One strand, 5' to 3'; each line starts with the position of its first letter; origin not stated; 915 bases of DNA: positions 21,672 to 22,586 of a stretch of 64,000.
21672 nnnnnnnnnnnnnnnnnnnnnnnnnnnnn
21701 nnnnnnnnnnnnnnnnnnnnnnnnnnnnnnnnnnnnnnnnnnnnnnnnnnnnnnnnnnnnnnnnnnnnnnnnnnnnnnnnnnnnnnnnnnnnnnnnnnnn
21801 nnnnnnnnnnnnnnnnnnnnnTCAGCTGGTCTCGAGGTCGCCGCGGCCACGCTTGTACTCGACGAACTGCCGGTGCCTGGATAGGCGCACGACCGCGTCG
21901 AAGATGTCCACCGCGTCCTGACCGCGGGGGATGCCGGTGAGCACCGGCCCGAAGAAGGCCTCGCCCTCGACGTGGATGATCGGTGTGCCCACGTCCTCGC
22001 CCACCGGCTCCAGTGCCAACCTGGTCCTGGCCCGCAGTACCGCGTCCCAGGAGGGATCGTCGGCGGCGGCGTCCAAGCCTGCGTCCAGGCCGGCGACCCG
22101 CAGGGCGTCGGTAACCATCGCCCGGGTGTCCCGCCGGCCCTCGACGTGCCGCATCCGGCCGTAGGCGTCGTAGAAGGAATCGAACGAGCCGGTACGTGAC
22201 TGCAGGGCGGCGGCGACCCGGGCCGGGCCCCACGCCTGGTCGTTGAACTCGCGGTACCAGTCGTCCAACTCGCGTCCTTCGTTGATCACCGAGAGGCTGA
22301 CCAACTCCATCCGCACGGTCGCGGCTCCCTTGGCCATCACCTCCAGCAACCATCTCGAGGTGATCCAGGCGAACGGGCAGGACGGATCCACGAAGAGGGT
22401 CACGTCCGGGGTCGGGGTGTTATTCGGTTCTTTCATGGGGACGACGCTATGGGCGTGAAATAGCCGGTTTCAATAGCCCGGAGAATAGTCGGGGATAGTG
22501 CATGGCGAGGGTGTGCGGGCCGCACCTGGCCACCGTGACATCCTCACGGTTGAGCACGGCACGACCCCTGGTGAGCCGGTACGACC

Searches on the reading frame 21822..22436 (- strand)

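Call 57: search_protein_families(library=pfam, proteins=[window:21822-22436:-], max_evalue=0.001)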
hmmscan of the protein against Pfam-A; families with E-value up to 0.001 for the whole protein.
window:21822-22436:- (204 aa): 1 family
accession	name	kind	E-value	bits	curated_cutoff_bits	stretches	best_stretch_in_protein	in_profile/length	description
PF22234.2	Rv2466c-like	-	1.5e-57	195.1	27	1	20-196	2-180/180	Mycothiol-dependent nitroreductase Rv2466c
